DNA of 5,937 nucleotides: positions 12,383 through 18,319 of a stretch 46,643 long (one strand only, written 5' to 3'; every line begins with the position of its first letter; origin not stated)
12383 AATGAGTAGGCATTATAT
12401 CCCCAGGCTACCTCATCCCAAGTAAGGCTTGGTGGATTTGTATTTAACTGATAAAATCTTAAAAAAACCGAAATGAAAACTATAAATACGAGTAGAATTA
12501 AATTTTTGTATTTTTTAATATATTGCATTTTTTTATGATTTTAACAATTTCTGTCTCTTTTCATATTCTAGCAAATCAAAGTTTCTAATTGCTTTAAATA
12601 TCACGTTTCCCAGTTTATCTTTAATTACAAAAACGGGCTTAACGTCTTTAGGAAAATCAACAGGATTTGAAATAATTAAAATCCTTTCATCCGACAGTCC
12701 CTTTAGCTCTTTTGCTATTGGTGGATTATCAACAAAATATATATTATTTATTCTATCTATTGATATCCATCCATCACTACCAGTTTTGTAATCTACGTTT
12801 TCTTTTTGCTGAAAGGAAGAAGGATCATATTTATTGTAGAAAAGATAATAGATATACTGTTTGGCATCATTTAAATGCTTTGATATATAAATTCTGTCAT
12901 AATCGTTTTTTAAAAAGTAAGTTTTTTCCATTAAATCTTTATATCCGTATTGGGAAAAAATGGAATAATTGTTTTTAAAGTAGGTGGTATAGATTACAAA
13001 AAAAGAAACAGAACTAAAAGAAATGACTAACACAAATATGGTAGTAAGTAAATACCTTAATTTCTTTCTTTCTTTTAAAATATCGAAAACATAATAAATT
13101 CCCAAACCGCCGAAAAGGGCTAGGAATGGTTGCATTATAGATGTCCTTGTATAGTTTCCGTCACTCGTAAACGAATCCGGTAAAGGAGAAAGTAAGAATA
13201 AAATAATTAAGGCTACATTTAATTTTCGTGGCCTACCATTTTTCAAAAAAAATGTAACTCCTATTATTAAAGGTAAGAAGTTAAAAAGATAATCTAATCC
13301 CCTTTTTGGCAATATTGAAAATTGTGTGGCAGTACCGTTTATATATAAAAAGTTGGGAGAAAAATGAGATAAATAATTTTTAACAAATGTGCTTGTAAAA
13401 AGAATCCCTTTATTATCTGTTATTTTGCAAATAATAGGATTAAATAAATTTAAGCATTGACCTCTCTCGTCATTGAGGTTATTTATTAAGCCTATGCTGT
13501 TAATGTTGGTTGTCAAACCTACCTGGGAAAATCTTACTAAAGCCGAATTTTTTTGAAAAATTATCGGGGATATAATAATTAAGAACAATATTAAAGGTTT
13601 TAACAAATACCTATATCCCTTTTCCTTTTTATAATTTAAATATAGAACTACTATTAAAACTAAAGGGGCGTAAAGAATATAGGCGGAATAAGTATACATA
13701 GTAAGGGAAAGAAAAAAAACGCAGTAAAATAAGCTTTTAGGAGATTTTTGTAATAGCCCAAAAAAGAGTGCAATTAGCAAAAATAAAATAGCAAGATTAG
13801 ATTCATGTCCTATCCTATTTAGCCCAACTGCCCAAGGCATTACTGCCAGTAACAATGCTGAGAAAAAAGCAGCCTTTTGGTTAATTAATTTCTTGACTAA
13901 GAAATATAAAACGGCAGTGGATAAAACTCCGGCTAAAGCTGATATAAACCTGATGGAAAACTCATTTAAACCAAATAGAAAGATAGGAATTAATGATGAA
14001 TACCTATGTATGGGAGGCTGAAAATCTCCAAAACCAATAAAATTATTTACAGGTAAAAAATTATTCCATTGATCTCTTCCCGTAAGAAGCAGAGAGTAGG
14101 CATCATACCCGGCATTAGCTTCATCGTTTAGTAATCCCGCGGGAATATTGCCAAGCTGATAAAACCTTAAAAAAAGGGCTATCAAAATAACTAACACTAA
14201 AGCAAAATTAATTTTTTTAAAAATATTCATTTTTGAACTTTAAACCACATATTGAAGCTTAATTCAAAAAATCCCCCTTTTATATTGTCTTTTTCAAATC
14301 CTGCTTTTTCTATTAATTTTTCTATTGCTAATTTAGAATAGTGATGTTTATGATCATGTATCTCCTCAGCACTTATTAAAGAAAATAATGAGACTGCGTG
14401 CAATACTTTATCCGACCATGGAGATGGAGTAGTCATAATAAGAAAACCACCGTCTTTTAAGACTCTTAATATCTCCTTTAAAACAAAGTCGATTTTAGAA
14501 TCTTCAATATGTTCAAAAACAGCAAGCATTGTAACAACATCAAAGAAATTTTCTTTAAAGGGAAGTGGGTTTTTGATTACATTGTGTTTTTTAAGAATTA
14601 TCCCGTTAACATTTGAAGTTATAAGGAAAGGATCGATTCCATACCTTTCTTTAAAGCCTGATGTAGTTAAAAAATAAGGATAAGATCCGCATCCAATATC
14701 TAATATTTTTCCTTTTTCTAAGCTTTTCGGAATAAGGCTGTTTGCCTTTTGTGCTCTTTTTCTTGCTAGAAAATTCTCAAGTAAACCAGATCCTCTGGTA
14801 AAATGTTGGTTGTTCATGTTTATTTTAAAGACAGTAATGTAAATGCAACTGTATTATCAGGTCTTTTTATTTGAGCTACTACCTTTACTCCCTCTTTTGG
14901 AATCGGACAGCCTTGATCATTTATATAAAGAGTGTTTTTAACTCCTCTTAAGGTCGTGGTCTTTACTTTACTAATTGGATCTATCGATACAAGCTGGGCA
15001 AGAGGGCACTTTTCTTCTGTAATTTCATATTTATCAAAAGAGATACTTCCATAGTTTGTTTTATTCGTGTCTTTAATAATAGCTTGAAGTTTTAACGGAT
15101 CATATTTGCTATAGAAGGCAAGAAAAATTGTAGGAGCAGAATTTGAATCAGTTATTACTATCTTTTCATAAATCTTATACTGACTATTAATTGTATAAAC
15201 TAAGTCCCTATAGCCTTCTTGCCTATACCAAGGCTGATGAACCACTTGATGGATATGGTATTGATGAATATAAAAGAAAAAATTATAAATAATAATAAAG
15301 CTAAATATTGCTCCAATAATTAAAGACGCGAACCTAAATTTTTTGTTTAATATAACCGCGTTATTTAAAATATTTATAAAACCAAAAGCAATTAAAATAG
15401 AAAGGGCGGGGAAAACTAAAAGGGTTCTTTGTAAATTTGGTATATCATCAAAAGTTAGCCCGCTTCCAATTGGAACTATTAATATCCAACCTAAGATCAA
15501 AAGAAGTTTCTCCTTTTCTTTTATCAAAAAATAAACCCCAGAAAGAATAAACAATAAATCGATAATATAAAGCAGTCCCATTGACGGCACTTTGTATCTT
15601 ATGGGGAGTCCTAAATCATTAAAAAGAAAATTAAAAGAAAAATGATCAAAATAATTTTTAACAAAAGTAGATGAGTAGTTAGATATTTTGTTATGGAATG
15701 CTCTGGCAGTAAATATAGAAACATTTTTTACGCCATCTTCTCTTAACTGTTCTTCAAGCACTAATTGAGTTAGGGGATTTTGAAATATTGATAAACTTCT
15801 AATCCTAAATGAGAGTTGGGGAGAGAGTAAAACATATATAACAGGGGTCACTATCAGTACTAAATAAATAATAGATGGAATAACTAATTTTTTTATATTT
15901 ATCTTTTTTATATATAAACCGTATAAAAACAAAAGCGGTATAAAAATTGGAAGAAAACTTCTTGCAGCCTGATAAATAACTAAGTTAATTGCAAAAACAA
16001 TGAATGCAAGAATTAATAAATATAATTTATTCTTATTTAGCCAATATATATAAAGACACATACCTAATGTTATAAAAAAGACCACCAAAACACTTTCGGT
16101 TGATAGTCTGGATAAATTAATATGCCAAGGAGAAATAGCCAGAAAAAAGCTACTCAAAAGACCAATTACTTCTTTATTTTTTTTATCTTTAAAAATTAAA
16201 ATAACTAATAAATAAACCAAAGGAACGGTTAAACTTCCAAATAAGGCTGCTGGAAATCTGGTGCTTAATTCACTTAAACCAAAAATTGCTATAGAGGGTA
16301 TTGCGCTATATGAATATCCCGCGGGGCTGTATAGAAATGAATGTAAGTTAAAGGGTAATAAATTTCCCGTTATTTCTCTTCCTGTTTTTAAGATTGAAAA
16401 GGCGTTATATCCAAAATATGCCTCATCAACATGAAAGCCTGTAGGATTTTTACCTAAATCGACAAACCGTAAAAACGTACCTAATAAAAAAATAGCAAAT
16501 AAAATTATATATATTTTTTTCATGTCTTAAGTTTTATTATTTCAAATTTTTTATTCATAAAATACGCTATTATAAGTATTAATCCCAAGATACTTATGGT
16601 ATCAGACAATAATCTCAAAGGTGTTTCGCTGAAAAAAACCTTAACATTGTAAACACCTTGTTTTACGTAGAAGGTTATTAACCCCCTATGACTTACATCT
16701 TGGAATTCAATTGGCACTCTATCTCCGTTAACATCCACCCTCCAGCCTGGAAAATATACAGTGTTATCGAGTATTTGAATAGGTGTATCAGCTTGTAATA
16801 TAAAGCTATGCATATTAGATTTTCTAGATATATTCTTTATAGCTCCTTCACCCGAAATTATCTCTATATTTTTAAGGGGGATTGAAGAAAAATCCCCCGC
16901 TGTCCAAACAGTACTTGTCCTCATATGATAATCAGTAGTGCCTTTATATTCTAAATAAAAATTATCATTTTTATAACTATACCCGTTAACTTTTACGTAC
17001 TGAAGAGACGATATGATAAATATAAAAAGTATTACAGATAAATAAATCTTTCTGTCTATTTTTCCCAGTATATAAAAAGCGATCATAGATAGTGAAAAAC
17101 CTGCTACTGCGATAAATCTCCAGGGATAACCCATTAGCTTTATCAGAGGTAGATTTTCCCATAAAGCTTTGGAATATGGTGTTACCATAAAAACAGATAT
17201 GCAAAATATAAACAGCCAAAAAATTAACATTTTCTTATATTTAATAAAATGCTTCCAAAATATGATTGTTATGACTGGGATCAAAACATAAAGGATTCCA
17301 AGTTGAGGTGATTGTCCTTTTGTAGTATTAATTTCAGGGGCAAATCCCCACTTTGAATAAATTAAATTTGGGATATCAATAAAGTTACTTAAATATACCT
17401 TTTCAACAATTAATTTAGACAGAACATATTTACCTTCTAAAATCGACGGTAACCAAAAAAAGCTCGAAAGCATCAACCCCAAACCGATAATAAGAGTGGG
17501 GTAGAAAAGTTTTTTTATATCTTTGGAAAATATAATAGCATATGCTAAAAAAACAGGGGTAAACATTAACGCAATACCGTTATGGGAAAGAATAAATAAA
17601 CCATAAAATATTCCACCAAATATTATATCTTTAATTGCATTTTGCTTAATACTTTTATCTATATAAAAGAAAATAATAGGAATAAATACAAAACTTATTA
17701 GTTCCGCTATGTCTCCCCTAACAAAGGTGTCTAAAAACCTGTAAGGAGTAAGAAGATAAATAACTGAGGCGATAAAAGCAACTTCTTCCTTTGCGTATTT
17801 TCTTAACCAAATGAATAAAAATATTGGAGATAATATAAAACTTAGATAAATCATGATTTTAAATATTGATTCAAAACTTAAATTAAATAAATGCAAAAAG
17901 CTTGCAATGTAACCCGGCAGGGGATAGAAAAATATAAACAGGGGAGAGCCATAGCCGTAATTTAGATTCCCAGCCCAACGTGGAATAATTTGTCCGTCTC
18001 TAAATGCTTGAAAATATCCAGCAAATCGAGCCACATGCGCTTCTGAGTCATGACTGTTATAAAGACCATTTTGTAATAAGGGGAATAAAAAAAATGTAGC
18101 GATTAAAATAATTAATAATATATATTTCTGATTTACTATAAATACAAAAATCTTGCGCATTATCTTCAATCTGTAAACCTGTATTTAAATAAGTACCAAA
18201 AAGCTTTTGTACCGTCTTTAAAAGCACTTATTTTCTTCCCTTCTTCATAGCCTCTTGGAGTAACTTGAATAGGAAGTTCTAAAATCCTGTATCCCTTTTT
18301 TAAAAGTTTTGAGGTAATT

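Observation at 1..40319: A 40-kb single-strand super-array of 17 GT-C-type membrane proteins together with their lipid-sugar supply genes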

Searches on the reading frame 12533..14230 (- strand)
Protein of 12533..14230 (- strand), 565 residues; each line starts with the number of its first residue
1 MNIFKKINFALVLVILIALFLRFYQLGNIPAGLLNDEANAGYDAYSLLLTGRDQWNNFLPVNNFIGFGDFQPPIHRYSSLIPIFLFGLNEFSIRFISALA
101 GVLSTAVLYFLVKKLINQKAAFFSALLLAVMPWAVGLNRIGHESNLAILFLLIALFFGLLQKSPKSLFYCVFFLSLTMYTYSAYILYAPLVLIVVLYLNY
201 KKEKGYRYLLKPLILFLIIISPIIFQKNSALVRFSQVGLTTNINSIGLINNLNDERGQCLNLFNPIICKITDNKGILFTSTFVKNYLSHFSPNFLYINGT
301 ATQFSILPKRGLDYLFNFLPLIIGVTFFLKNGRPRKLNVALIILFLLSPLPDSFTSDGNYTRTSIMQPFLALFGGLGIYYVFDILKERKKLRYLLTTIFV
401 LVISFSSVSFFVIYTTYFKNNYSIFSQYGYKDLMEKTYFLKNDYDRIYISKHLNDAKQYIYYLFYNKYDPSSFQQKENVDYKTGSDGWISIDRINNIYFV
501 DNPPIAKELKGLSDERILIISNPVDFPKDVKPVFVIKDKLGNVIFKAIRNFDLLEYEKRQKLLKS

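Call 7: search_protein_families(library=pfam, proteins=[window:12533-14230:-], max_evalue=0.01)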
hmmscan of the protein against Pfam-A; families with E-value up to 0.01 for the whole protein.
window:12533-14230:- (565 aa): 2 families
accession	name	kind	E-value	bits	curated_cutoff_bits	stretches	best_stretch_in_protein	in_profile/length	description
PF13231.12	PMT_2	-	1.1e-14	55.4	26.1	1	72-224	3-158/160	Dolichyl-phosphate-mannose-protein mannosyltransferase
PF24124.1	YphA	-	0.00033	20.8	28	0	321-414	12-97/198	YphA-like integral membrane protein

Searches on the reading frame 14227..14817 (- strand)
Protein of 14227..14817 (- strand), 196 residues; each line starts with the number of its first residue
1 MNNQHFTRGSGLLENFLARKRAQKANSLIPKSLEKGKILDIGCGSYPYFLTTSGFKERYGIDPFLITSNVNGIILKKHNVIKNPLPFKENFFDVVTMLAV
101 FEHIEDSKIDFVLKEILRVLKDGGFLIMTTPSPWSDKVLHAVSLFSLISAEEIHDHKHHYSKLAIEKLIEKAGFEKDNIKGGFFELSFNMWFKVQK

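Call 4: search_protein_families(library=pfam, proteins=[window:14227-14817:-], max_evalue=0.01)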
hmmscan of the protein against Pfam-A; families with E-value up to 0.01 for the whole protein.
window:14227-14817:- (196 aa): 8 families
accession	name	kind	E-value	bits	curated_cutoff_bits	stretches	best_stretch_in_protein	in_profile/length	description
PF13489.12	Methyltransf_23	-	1.5e-16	61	27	1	19-176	7-161/164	Methyltransferase domain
PF08241.18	Methyltransf_11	-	7.6e-11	42.9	21.2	1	39-128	1-95/95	Methyltransferase domain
PF13649.12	Methyltransf_25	-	2.7e-08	34.8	27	1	84-124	57-97/97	Methyltransferase domain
PF13847.12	Methyltransf_31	-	1.5e-06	28.4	27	1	81-140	63-114/145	Methyltransferase domain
PF08242.18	Methyltransf_12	-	2.7e-06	28.5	30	1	86-126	64-98/98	Methyltransferase domain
PF01209.24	Ubie_methyltran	-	0.00021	21.1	20.1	1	84-129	109-152/233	ubiE/COQ5 methyltransferase family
PF08003.17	Methyltransf_9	-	0.0062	16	23.8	1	33-130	114-219/315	Protein of unknown function (DUF1698)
PF02353.26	CMAS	-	0.0065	16.2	27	0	87-142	124-178/273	Mycolic acid cyclopropane synthetase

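Call 54: search_protein_families(library=ncbifam, proteins=[window:14227-14817:-], max_evalue=0.001)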
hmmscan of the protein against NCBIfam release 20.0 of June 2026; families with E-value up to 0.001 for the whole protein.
window:14227-14817:- (196 aa): 19 families
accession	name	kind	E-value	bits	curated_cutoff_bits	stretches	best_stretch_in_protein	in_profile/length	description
TIGR01983.1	UbiG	equivalog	3.6e-11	42.8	102.95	1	25-193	40-219/228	bifunctional 2-polyprenyl-6-hydroxyphenol methylase/3-demethylubiquinol 3-O-methyltransferase UbiG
NF043040.1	corrin_prot_MT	hypoth_equivalog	2.2e-09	37.1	180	1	83-178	102-200/216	corrinoid protein-associated methyltransferase CpaM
NF045667.1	MTase_DVU1556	equivalog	1.1e-06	28.2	155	1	34-129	22-120/213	DVU_1556 family methyltransferase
NF045649.1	2X_seleno_MduS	exception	1.5e-06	27.4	380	1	74-129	92-148/338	methyltransferase domain-containing selenoprotein MduS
NF011650.0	PRK15068.1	equivalog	1.3e-05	24.3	209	1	31-130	119-227/324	tRNA 5-methoxyuridine(34)/uridine 5-oxyacetic acid(34) synthase CmoB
TIGR00452.1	TIGR00452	equivalog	2.4e-05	23.3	275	1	31-130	114-221/316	tRNA 5-methoxyuridine(34)/uridine 5-oxyacetic acid(34) synthase CmoB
TIGR01934.1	MenG_MenH_UbiE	subfamily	4.6e-05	22.8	158.35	1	84-141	99-154/223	ubiquinone/menaquinone biosynthesis methyltransferase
NF041537.1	ArsM_AhpD_UU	exception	5.6e-05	22.1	510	1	82-129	136-181/345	arsenite methyltransferase/AhpD domain selenoprotein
TIGR02072.1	BioC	equivalog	0.00018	21.4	184.95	1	28-189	26-186/244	malonyl-ACP O-methyltransferase BioC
NF001240.0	PRK00216.1-1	equivalog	0.00019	20.6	378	1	82-135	124-176/251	bifunctional demethylmenaquinone methyltransferase/2-methoxy-6-polyprenyl-1,4-benzoquinol methylase UbiE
NF041536.1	ArsM_DUF2284_UU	exception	0.00023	19.7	575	1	82-129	136-181/459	arsenite methyltransferase/DUF2284 domain selenoprotein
NF001243.0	PRK00216.1-4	equivalog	0.00037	19.9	235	1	84-129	109-152/237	demethylmenaquinone methyltransferase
NF041675.1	sarc_dimgly_tmase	equivalog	0.00043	20.3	550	1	84-132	127-173/278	sarcosine/dimethylglycine N-methyltransferase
NF040539.1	AST_met_ArsM_2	exception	0.00054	19.9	240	0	83-146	120-184/262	putative arsinothricin biosynthesis methyltransferase ArsM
NF001242.0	PRK00216.1-3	equivalog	0.00056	19.4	351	0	84-131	133-178/258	bifunctional demethylmenaquinone methyltransferase/2-methoxy-6-polyprenyl-1,4-benzoquinol methylase UbiE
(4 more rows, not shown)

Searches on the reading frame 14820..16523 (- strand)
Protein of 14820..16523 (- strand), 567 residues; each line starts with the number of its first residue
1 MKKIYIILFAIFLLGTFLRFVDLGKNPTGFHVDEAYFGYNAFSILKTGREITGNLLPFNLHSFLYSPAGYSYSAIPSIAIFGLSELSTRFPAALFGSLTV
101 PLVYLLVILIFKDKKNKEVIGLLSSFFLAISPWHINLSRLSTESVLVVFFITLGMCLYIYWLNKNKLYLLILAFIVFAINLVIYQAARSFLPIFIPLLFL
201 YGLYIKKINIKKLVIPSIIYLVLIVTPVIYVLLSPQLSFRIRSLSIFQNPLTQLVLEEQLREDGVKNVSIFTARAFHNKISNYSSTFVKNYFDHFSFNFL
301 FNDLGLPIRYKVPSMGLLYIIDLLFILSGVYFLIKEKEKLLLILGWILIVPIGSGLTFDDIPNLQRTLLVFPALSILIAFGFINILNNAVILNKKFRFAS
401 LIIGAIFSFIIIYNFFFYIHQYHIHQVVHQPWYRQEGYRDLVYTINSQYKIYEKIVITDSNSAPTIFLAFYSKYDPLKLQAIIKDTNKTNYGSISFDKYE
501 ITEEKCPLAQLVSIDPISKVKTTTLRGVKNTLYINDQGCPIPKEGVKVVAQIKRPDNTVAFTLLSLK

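Call 4: search_protein_families(library=pfam, proteins=[window:14820-16523:-], max_evalue=0.01)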
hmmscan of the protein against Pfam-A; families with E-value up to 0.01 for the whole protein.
window:14820-16523:- (567 aa): 2 families
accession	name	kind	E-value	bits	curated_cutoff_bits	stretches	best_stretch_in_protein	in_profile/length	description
PF02366.24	PMT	-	4.4e-08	33.4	22.7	1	67-182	64-180/245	Dolichyl-phosphate-mannose-protein mannosyltransferase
PF13231.12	PMT_2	-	2.6e-06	28.2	26.1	1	77-229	13-158/160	Dolichyl-phosphate-mannose-protein mannosyltransferase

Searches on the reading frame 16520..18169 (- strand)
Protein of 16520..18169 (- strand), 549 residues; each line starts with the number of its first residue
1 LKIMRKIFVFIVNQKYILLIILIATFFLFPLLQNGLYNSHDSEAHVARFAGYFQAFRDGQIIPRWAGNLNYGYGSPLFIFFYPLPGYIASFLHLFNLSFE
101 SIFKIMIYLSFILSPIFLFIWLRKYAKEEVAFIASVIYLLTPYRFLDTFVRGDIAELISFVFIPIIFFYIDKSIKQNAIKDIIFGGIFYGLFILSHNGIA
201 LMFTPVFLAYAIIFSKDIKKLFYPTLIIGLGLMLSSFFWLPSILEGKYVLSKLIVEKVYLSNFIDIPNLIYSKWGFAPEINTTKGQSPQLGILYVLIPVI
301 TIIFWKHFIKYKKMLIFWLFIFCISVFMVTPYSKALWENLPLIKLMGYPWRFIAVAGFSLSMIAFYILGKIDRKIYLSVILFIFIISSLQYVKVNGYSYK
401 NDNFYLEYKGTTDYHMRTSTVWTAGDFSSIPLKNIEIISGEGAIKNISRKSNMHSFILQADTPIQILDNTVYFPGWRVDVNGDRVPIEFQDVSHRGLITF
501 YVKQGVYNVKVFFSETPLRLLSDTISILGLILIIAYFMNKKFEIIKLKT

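Call 4: search_protein_families(library=pfam, proteins=[window:16520-18169:-], max_evalue=0.01)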
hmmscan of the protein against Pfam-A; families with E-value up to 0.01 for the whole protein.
window:16520-18169:- (549 aa): 1 family
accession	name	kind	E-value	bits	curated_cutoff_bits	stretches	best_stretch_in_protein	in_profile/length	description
PF10131.15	PTPS_related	-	2.1e-20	73.2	26.4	1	80-402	3-317/621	6-pyruvoyl-tetrahydropterin synthase related domain; membrane protein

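Call 30: search_solved_structures(query=A1, max_evalue=1)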
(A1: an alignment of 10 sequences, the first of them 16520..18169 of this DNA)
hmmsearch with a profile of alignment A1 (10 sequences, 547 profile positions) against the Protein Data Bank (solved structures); distinct sequences matched with E-value up to 1: 0.

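Call 54: search_protein_families(library=ncbifam, proteins=[window:16520-18169:-], max_evalue=0.001)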
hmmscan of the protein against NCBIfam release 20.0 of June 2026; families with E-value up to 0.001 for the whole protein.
window:16520-18169:- (549 aa): 0 families

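Call 68: predict_structure(alignment_id=A7)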
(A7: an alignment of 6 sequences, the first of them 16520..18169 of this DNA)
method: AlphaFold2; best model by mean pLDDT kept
length: 549 residues; sequences in the alignment: 6
mean_pLDDT: 75.5   pTM: 0.83
mean pLDDT of the five models: 75.5, 75.0, 73.6, 67.3, 59.6
residues with pLDDT >= 90: 150; 70-90: 234; 50-70: 92; < 50: 73
segments of 3 or more residues with pLDDT < 50: 70-80, 249-257, 277-287, 400-432, 542-549
pLDDT, mean of each block of 10 residues (from residue 1): 58 81 91 79 74 78 61 37 83 89 92 94 90 92 82 86 96 88 95 89 92 86 93 88 60 48 67 51 45 62 60 85 89 84 72 89 86 75 80 70 39 31 29 71 82 86 85 80 81 66 93 84 89 78 39
secondary structure, 60 per line:
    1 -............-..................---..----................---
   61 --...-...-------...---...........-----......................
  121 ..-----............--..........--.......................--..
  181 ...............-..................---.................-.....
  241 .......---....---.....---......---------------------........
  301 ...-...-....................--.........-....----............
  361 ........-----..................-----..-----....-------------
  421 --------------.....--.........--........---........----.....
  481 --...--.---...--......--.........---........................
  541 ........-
elements in order: H2-13 H15-32 H42-57 H83-93 H99-122 H128-139 H142-151 H154-176 H179-195 H197-214 H218-234 H236-247 H251-254 H258-262 H266-271 H293-303 H309-328 H331-339 H341-344 H349-368 H374-391 H404-407 E435-439 E442-450 E453-460 E464-471 E476-480 E483-485 E497-502 E505-513 H517-548

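Call 70: fold_search(model_id=the predicted structure, library=pdb)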
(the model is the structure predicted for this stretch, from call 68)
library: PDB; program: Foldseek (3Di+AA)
matches with E <= 10: 391; with E <= 0.001: 16
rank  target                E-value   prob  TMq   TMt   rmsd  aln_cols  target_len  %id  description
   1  6gxc_A                2.5e-06  1.00  0.40  0.32   9.4       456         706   16  Bacterial oligosaccharyltransferase PglB in complex with an inhibitory peptide and a reactive lipid-linked oligosaccha (released 2018-11-14)
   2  5ogl_A                3.0e-06  1.00  0.40  0.32   9.7       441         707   16  Structure of bacterial oligosaccharyltransferase PglB in complex with an acceptor peptide and an lipid-linked oligosac (released 2017-10-25)
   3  6ezn_F                7.1e-05  1.00  0.45  0.39  13.1       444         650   13  Cryo-EM structure of the yeast oligosaccharyltransferase (OST) complex (released 2018-01-17)
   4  8age_A                8.8e-05  1.00  0.39  0.34  14.1       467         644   13  Structure of yeast oligosaccharylransferase complex with acceptor peptide bound (released 2022-12-07)
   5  6s7o_A                1.0e-04  1.00  0.40  0.34  16.4       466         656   12  Cryo-EM structure of human oligosaccharyltransferase complex OST-A (released 2019-12-18)
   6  8agb_A                1.4e-04  1.00  0.44  0.38  12.9       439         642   13  Structure of yeast oligosaccharylransferase complex with lipid-linked oligosaccharide bound (released 2022-12-07)
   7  3rce_A                1.5e-04  1.00  0.40  0.33  13.1       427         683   13  Bacterial oligosaccharyltransferase PglB (released 2011-06-15)
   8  8if8_C                1.9e-04  1.00  0.37  0.34  13.8       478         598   12  Arabinosyltransferase AftA (released 2023-05-31)
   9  7oci_F                2.4e-04  1.00  0.38  0.33  13.3       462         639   12  Cryo-EM structure of yeast Ost6p containing oligosaccharyltransferase complex (released 2022-02-16)
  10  6c26_A                3.0e-04  1.00  0.43  0.38  12.9       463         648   12  The Cryo-EM structure of a eukaryotic oligosaccharyl transferase complex (released 2018-01-31)
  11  8if8_B                3.8e-04  1.00  0.38  0.34   8.2       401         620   13  Arabinosyltransferase AftA (released 2023-05-31)
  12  6s7t_A                4.3e-04  1.00  0.42  0.34   9.5       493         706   12  Cryo-EM structure of human oligosaccharyltransferase complex OST-B (released 2019-12-18)
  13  8agc_A                5.8e-04  1.00  0.43  0.35  16.1       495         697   13  Structure of yeast oligosaccharylransferase complex with lipid-linked oligosaccharide and non-acceptor peptide bound (released 2022-12-07)
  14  6ftg_5                7.3e-04  1.00  0.41  0.36  13.0       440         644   12  Subtomogram average of OST-containing ribosome-translocon complexes from canine rough microsomal membranes (released 2018-03-21)
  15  9n9j_I                7.9e-04  1.00  0.40  0.33  10.7       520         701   10  Structure of a GRP94 folding intermediate engaged with a CCDC134- and FKBP11-bound secretory translocon (released 2025-11-19)
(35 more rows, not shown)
